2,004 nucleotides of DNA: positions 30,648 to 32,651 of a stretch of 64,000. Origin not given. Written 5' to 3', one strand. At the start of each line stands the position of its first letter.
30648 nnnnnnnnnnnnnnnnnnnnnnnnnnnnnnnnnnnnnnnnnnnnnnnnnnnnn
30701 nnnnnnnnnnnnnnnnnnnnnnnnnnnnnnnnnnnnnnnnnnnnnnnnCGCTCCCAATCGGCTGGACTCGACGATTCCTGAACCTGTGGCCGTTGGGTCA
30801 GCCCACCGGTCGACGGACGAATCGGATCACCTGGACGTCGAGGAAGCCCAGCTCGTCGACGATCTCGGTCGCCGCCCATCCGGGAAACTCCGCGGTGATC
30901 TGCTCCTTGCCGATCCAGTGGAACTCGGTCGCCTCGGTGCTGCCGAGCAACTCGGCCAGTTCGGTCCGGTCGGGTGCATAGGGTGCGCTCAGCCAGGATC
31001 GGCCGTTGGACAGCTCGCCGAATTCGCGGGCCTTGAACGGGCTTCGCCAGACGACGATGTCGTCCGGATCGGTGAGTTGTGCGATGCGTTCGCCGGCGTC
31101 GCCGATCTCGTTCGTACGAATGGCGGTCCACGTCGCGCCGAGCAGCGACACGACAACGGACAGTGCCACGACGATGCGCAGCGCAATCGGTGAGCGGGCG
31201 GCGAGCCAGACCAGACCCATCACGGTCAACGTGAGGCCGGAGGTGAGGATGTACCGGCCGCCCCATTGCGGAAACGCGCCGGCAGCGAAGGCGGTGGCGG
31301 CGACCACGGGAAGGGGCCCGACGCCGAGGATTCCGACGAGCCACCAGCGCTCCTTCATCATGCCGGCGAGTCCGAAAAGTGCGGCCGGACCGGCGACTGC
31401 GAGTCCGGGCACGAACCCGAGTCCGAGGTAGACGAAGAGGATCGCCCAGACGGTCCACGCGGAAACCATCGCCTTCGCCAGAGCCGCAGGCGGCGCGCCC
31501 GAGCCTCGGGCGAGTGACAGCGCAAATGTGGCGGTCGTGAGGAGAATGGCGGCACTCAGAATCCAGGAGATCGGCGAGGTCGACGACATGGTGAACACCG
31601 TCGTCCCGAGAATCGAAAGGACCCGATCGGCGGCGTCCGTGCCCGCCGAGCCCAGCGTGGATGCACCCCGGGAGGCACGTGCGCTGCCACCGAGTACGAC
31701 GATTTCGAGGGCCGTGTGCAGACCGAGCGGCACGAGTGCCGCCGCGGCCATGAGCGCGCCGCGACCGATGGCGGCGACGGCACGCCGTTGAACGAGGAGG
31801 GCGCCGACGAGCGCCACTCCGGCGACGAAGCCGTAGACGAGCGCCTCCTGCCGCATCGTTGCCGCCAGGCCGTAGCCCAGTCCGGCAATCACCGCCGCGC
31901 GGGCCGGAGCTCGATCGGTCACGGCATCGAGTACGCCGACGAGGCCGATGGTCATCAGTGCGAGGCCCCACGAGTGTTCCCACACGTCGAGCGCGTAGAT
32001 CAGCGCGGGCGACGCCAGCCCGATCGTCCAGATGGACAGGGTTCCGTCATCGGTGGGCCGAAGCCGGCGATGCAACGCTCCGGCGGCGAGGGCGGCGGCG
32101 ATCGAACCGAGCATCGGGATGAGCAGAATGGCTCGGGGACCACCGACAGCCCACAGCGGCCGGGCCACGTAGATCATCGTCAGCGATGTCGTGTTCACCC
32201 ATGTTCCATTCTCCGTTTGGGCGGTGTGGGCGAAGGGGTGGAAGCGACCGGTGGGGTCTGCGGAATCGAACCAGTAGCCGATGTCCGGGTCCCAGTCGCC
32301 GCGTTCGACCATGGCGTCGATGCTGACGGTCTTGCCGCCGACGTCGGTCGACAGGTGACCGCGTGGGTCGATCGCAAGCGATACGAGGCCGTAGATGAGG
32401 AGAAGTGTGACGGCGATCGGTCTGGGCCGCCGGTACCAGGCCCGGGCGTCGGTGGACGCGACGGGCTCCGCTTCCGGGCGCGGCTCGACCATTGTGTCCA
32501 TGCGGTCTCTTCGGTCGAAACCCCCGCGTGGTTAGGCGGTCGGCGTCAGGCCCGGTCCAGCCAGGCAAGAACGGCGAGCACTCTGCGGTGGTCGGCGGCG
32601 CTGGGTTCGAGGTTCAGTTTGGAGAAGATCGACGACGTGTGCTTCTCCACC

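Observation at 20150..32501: Ten-gene co-directional glycan cluster with the logic of lipid-linked assembly, flipping and transfer, but no Wzy/Wzz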

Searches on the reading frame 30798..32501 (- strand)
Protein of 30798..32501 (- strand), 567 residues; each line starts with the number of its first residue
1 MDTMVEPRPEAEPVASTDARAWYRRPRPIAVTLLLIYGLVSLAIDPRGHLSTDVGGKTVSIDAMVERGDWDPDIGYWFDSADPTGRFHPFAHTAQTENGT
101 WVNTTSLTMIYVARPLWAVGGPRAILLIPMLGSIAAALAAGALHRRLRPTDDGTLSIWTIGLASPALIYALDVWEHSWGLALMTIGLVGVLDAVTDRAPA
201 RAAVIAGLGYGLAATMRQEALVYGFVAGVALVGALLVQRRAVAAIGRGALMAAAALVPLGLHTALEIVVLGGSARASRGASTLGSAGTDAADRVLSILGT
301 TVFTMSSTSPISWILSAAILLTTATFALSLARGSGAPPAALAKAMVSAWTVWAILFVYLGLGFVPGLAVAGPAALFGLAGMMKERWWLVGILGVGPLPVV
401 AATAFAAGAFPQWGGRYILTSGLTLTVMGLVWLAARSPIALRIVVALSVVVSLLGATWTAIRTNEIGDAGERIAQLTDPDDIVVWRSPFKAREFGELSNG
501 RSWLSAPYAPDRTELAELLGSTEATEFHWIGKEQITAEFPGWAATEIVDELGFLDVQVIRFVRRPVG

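Call 6: search_protein_families(library=pfam, proteins=[window:30798-32501:-], max_evalue=0.01)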
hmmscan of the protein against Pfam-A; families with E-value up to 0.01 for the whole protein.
window:30798-32501:- (567 aa): 0 families

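Call 7: search_protein_families(library=ncbifam, proteins=[window:30798-32501:-], max_evalue=0.01)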
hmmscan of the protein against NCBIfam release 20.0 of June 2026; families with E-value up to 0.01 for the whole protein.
window:30798-32501:- (567 aa): 1 family
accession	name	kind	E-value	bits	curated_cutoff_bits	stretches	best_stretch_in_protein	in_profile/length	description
NF047440.1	LA3751_2_3_fam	subfamily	1.3e-17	63.8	200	1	32-456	7-382/460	LA_3751/LA_3752 family putative glycosyltransferase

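Call 12: find_homologous_proteins(query=window:30798-32501:-)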
Query window:30798-32501:- (567 aa): 236 proteins with E <= 0.001 among 8000 candidates; the best 120 are listed.
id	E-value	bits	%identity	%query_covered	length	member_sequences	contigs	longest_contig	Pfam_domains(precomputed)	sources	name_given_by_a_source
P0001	0.0e+0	1114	90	100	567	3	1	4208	-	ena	-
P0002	2.8e-256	870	72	99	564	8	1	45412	-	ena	-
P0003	2.7e-178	612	72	72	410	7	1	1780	-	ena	-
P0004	5.3e-172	592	54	95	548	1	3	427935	-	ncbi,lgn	-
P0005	2.8e-156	540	49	98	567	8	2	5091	-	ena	-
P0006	3.5e-155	536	48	98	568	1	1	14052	-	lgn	-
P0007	7.3e-141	489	45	98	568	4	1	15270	-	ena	-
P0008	4.6e-135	470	44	95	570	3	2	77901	-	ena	-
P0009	1.8e-134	468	46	95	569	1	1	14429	-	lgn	-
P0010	2.8e-133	464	46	95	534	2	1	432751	-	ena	-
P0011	5.5e-132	460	47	94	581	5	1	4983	-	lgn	-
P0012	1.2e-131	458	44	95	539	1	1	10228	-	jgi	jgi:hypothetical protein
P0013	1.4e-131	458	45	95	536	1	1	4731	-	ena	-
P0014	3.2e-130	454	45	94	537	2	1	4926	-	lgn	-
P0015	4.1e-128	447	45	98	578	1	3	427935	-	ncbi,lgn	-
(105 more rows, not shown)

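Call 13: search_solved_structures(query=window:30798-32501:-, max_evalue=10)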
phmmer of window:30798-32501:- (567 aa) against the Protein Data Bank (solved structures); distinct sequences matched with E-value up to 10: 0.

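Call 19: find_related_loci(query=A1, collection=genome_contigs, flank=10000)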
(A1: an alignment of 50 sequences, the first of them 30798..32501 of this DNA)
Query A1 (567 aa) in genome_contigs; peptide patterns used: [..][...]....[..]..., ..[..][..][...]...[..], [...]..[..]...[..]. (x = any residue, [..] = any of these).
241 stretches matched a pattern; 190 encode a relative of the query (tblastn E <= 1e-3); the best 80 are kept; 80 distinct loci.
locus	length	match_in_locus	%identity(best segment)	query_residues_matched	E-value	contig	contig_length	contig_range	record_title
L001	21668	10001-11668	52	6-563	2e-167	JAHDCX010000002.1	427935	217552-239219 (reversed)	MAG: Acidimicrobiales bacterium isolate MAG-144 RZ_23, whole genome shotgun sequence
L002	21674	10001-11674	48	6-562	2e-156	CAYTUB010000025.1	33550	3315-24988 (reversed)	MAG TPA_asm: uncultured Acidimicrobiales bacterium isolate binchicken_co258_108 genome assembly, contig: NODE_655_length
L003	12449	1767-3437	44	4-562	1e-121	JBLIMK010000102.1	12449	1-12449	MAG: Verrucomicrobiales bacterium isolate 3300053785_91 Ga0535658_0013998, whole genome shotgun sequence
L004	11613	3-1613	47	31-563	6e-121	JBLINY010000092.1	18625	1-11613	MAG: Acidimicrobiales bacterium isolate 3300053785_183 Ga0535658_0006959, whole genome shotgun sequence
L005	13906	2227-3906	43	5-562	7e-120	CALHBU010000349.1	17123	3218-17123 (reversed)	MAG: uncultured Acidimicrobiales bacterium isolate R2_Bin_MAXBIN__081_sub_1 genome assembly, contig: c_000002844163, who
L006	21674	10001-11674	41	24-567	5e-116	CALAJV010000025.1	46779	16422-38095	MAG: uncultured Acidimicrobiales bacterium isolate L4_Bin_METABAT__59_1 genome assembly, contig: c_000000785198, whole g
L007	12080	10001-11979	41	33-562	4e-115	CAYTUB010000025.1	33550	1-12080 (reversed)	MAG TPA_asm: uncultured Acidimicrobiales bacterium isolate binchicken_co258_108 genome assembly, contig: NODE_655_length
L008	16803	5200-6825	42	31-563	3e-110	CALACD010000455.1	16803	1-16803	MAG TPA_asm: uncultured Acidimicrobiia bacterium isolate ERR2206770_bin.153_CONCOCT_v1.1_MAG genome assembly, contig: ER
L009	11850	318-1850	43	20-533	6e-100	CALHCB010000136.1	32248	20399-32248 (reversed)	MAG: uncultured Acidimicrobiales bacterium isolate R4_Bin_Bin_147_sub_1 genome assembly, contig: c_000002920424, whole g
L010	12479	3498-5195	40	7-560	5e-98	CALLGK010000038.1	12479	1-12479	MAG: uncultured Acidimicrobiales bacterium isolate R1_Bin_METABAT__190_1 genome assembly, contig: c_000001353618, whole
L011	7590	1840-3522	40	20-567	1e-96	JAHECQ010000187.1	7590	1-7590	MAG: Acidimicrobiales bacterium isolate Ww173 NODE_25819_length_7590_cov_2.472352, whole genome shotgun sequence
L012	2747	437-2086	42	24-565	5e-96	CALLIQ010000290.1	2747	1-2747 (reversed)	MAG: uncultured Acidimicrobiales bacterium isolate B4_Bin_METABAT__56_1 genome assembly, contig: c_000001845489, whole g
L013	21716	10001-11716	38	2-563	2e-92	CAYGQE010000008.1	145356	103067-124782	MAG TPA_asm: uncultured Acidimicrobiaceae bacterium isolate ERP117304_co3_171 genome assembly, contig: NODE_129_length_1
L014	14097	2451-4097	39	22-563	2e-89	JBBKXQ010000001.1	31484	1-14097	MAG: Acidimicrobiales bacterium isolate metabat_bins.134 k119_2755195, whole genome shotgun sequence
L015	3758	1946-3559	38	31-564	2e-88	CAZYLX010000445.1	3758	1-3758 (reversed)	MAG TPA_asm: uncultured Acidimicrobiaceae bacterium isolate SRP155585_co2_68 genome assembly, contig: NODE_29299_length_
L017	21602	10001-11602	37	6-546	4e-85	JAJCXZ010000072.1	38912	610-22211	MAG: Acidimicrobiales bacterium isolate OFTM337 OFTM337_71, whole genome shotgun sequence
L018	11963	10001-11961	37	3-563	8e-83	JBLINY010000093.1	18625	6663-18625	MAG: Acidimicrobiales bacterium isolate 3300053785_183 Ga0535658_0006960, whole genome shotgun sequence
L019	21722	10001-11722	40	22-563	4e-81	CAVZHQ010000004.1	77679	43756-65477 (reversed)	MAG: uncultured Acidimicrobiales bacterium isolate MFD04651.bin.1.148 genome assembly, contig: contig_26532, whole genom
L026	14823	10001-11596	39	13-542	2e-77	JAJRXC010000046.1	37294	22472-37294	MAG: Actinomycetes bacterium isolate Dive96_bin3.113 k141_2139091, whole genome shotgun sequence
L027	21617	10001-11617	37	19-548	4e-77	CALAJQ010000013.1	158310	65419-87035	MAG: uncultured Acidimicrobiales bacterium isolate L4_Bin_METABAT__47_1 genome assembly, contig: c_000000130410, whole g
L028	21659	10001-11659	39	19-561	6e-77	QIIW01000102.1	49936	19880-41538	MAG: Acidimicrobiia bacterium isolate SZUA-87 Ga0063293_10000376, whole genome shotgun sequence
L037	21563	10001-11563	39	9-530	2e-73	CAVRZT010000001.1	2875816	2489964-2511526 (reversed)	MAG: uncultured Actinomycetes bacterium isolate MFD05942.bin.2.12 genome assembly, contig: contig_10582, whole genome sh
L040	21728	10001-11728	38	1-562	8e-73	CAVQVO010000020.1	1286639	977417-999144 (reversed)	MAG: uncultured Acidimicrobiales bacterium isolate MFD09964.bin.1.7 genome assembly, contig: contig_6906, whole genome s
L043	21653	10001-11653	35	9-560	7e-72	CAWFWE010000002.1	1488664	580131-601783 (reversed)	MAG: uncultured Actinomycetes bacterium isolate MFD04944.bin.2.69 genome assembly, contig: contig_21982, whole genome sh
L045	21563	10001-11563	38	40-561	5e-72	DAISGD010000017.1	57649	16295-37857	MAG TPA_asm: Acidimicrobiales bacterium isolate CTOTU41480 NODE_326_length_57649_cov_9.425704, whole genome shotgun sequ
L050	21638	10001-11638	38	11-558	6e-70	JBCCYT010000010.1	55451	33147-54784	MAG: Actinomycetota bacterium isolate P01_F01_bin.18 k141_1841111_length_55451_cov_29.5126, whole genome shotgun sequenc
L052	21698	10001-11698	35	2-563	4e-70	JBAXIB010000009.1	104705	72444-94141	MAG: Actinomycetes bacterium isolate ELA338 MAG338_9, whole genome shotgun sequence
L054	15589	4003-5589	37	6-565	1e-69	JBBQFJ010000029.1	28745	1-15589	MAG: Acidimicrobiia bacterium isolate Co_metawrap_1035 Cmw_1035_k141_12816199_length_28745_cov_10.0000, whole genome sho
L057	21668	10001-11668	37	2-563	2e-68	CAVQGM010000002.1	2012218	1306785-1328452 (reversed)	MAG: uncultured Iamiaceae bacterium isolate MFD09779.bin.1.7 genome assembly, contig: contig_7917, whole genome shotgun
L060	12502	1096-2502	43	11-478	3e-68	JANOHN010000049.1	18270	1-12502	MAG: Acidimicrobiia bacterium isolate SOY_63_metabat_465 SOY_63_k141_2643322, whole genome shotgun sequence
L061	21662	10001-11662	36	11-565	2e-68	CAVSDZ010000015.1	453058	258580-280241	MAG: uncultured Microthrixaceae bacterium isolate MFD02134.bin.2.27 genome assembly, contig: contig_6604, whole genome s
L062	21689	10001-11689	43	1-564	1e-103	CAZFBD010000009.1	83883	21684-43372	MAG TPA_asm: uncultured Acidimicrobiales bacterium isolate SRP268394_co1_170 genome assembly, contig: NODE_327_length_83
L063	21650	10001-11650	36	8-563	7e-68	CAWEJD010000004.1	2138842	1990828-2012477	MAG: uncultured Microthrixaceae bacterium isolate MFD05942.bin.2.79 genome assembly, contig: contig_6864, whole genome s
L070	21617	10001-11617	36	24-561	1e-65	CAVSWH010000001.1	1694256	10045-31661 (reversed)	MAG: uncultured Actinomycetes bacterium isolate MFD05705.bin.1.76 genome assembly, contig: contig_24715, whole genome sh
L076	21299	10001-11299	39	40-478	4e-64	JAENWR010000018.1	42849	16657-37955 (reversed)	MAG: Acidimicrobiia bacterium isolate 5_8_m_bin22 k141_507242_length_42849_cov_66.7363, whole genome shotgun sequence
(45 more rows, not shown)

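Call 22: predict_structure(alignment_id=A1)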
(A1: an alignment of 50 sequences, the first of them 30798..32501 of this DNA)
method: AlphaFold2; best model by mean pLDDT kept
length: 567 residues; sequences in the alignment: 50
mean_pLDDT: 93.7   pTM: 0.92
mean pLDDT of the five models: 93.7, 92.8, 92.4, 92.3, 91.8
residues with pLDDT >= 90: 489; 70-90: 58; 50-70: 18; < 50: 2
segments of 3 or more residues with pLDDT < 50: none
pLDDT, mean of each block of 10 residues (from residue 1): 56 61 96 98 93 90 97 96 96 93 93 98 97 98 98 98 97 95 99 97 98 96 98 98 98 98 96 88 82 93 95 97 97 85 98 97 94 97 98 97 85 91 98 96 98 96 95 95 96 93 96 97 95 86 95 93 88
secondary structure, 60 per line:
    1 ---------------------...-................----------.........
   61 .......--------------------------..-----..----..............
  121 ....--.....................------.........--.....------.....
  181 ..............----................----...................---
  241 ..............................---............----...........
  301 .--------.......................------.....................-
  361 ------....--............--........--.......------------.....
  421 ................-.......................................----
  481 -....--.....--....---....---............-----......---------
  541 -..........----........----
elements in order: H26-41 H52-67 H107-124 H127-147 H154-162 H165-169 H176-194 H199-214 H219-237 H241-270 H274-285 H290-301 H310-332 H339-359 H367-370 H373-384 H387-394 H397-403 H416-436 H438-476 E482-485 H488-492 H495-498 E502-505 H509-520 E526-531 E542-551 E556-563
